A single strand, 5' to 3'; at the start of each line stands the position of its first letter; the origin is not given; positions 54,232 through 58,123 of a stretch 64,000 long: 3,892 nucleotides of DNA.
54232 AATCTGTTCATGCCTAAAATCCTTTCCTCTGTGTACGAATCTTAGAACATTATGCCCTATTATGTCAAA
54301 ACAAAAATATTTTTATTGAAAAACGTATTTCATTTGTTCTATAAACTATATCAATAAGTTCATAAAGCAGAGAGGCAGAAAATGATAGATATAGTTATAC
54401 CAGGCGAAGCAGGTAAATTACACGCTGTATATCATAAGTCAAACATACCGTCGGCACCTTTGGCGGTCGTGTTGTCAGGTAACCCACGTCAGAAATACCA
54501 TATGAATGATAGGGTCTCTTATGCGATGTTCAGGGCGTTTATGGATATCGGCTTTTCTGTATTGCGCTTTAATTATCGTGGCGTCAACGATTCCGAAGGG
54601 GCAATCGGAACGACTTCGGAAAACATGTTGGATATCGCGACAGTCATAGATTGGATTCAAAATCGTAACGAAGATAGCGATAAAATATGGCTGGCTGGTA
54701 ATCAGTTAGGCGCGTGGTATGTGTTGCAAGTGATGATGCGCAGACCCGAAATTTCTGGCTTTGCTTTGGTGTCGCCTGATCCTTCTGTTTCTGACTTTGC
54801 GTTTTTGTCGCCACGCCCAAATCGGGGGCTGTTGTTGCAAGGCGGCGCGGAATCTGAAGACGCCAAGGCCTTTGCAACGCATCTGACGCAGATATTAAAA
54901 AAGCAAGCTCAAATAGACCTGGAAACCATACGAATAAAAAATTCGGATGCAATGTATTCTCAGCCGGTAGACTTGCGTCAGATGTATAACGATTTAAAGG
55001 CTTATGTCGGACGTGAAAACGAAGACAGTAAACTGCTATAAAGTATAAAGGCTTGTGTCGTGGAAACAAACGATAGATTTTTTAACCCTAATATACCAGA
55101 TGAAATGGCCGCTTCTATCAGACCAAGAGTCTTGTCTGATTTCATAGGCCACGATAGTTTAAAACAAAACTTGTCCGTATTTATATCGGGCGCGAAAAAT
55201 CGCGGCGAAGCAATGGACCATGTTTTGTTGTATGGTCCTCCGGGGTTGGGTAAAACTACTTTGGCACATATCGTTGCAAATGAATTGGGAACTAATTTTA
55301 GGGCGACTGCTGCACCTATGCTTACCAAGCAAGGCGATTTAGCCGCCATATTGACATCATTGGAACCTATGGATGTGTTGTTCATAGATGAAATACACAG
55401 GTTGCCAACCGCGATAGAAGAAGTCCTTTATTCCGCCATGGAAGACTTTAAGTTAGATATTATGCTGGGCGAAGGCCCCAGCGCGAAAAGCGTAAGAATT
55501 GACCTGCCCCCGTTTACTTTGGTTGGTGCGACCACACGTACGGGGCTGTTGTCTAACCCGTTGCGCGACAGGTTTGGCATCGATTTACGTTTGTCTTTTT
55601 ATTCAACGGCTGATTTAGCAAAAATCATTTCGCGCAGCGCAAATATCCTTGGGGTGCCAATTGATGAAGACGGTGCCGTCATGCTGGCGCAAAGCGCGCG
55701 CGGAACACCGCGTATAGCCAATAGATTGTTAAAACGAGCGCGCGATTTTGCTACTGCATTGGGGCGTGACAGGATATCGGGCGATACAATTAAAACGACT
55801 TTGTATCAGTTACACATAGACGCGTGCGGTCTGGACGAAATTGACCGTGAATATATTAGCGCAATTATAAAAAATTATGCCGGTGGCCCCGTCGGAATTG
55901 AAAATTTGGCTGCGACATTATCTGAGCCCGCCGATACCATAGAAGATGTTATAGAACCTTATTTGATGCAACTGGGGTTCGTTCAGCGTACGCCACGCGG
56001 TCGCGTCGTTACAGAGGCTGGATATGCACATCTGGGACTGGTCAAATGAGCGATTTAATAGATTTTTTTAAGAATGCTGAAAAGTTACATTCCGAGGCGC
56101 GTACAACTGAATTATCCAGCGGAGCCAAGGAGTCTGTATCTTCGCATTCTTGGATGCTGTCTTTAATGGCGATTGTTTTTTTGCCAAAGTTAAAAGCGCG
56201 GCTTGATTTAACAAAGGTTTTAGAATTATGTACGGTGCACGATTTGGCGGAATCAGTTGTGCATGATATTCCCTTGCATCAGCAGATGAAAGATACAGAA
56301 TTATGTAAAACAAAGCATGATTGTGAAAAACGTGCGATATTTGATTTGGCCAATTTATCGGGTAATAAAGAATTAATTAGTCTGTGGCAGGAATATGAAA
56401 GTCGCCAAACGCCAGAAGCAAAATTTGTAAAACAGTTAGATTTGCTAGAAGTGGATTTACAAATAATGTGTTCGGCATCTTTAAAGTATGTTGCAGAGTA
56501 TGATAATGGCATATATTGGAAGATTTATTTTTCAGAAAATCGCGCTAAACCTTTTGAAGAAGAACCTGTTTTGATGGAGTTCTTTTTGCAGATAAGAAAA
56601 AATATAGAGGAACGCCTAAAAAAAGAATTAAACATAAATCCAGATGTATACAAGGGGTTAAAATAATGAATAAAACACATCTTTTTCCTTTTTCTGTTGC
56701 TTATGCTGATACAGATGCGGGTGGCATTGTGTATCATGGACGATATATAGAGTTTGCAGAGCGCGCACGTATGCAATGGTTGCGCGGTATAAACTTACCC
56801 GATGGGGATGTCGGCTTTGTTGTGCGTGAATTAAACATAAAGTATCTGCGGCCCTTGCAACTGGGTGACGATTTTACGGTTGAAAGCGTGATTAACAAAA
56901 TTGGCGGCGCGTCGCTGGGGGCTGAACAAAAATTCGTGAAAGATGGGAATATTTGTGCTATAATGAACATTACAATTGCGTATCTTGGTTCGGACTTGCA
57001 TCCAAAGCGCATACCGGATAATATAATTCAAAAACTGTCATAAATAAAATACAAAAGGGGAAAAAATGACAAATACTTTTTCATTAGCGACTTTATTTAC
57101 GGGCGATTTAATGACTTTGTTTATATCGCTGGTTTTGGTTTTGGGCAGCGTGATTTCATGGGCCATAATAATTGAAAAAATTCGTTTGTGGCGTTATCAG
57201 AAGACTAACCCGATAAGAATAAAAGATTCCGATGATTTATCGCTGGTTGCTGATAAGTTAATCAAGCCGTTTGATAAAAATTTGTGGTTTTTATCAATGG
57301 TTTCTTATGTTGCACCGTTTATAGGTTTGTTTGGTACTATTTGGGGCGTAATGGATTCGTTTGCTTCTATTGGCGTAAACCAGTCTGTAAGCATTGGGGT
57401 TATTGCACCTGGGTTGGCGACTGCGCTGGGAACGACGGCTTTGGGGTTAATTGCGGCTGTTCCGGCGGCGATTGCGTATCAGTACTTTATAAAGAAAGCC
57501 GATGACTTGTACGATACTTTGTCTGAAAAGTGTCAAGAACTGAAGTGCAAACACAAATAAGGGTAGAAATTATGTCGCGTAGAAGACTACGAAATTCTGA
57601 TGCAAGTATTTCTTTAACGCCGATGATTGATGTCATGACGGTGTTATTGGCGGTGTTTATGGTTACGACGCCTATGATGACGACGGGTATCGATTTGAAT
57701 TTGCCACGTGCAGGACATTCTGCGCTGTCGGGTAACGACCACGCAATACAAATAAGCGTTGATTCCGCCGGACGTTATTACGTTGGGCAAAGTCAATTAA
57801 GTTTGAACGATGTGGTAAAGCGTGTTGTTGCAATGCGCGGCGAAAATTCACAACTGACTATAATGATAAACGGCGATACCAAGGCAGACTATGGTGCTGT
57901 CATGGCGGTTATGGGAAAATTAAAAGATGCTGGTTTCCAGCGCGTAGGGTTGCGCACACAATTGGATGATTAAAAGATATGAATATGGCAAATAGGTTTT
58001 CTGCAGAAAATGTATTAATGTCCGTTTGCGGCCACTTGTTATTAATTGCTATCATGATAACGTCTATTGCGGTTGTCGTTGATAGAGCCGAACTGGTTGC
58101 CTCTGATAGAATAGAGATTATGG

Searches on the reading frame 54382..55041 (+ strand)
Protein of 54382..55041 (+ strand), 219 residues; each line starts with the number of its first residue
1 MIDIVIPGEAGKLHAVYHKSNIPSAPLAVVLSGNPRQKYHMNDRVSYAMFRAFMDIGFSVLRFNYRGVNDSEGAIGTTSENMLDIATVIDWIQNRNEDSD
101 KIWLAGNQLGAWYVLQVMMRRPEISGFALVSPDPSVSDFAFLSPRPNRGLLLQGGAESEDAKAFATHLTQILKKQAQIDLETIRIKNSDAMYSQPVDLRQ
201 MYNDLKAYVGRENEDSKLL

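Call 97: search_protein_families(library=pfam, proteins=[window:54382-55041:+], max_evalue=0.001)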
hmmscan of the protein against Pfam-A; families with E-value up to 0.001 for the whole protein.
window:54382-55041:+ (219 aa): 4 families
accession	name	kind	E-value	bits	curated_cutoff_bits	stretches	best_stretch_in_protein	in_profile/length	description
PF02129.25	Peptidase_S15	-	8e-10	39.3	23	1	27-195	19-188/262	X-Pro dipeptidyl-peptidase (S15 family)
PF00561.26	Abhydrolase_1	-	4.1e-08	33.6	25.8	1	47-188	17-156/245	alpha/beta hydrolase fold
PF12146.15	Hydrolase_4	-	5.3e-08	32.9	27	1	49-137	23-114/239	Serine aminopeptidase, S33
PF12697.13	Abhydrolase_6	-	0.00094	20.3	26.3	1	57-153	27-110/217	Alpha/beta hydrolase family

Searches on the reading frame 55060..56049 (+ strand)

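Call 97: search_protein_families(library=pfam, proteins=[window:55060-56049:+], max_evalue=0.001)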
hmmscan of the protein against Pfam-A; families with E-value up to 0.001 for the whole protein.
window:55060-56049:+ (329 aa): 13 families
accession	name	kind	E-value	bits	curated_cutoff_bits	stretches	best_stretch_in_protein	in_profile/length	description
PF05496.18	RuvB_N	-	3.2e-77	258.2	27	1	20-178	1-159/159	Holliday junction DNA helicase RuvB P-loop domain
PF05491.19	RuvB_C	-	9.3e-27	93.2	24.7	1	256-325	2-71/72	RuvB C-terminal winged helix domain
PF17864.7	AAA_lid_4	-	8.3e-25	86.8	27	1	181-254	1-74/74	RuvB AAA lid domain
PF00004.35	AAA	-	4.3e-22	79.4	21.2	1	55-178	1-129/131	ATPase family associated with various cellular activities (AAA)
PF07728.20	AAA_5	-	2.4e-09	37.8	22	1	54-172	1-139/139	AAA domain (dynein-related subfamily)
PF01078.27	Mg_chelatase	-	1.3e-05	25.2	20.3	0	25-73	2-43/207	Magnesium chelatase, subunit ChlI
PF13191.12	AAA_16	-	2.8e-05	25.1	32.6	1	47-84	20-60/167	AAA ATPase domain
PF13173.12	AAA_14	-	3.3e-05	24.4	27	1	55-135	5-94/129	AAA domain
PF13401.12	AAA_22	-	7.2e-05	23.6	27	0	54-78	7-31/130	AAA domain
PF07726.17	AAA_3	-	9.5e-05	22.7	27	0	54-82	1-29/131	ATPase family associated with various cellular activities (AAA)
PF05673.19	DUF815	-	0.00015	21.5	23.8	0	25-79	27-80/249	Protein of unknown function (DUF815)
PF00308.24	Bac_DnaA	-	0.00025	21.7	23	0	29-91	11-73/162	Bacterial DnaA ATPAse domain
PF00910.28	RNA_helicase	-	0.00081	20.3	21.5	0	55-122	1-70/105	RNA helicase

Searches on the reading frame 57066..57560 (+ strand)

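Call 97: search_protein_families(library=pfam, proteins=[window:57066-57560:+], max_evalue=0.001)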
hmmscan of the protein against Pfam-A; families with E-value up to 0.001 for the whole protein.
window:57066-57560:+ (164 aa): 1 family
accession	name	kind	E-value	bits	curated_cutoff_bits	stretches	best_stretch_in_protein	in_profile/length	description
PF01618.21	MotA_ExbB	-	2.2e-24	86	22.9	1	58-151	31-124/127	MotA/TolQ/ExbB proton channel family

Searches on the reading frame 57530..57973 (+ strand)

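Call 97: search_protein_families(library=pfam, proteins=[window:57530-57973:+], max_evalue=0.001)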
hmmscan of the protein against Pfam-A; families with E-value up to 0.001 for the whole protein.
window:57530-57973:+ (147 aa): 1 family
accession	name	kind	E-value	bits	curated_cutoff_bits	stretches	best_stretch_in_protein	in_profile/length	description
PF02472.21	ExbD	-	4.7e-29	101.5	25.4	1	23-144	4-126/128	Biopolymer transport protein ExbD/TolR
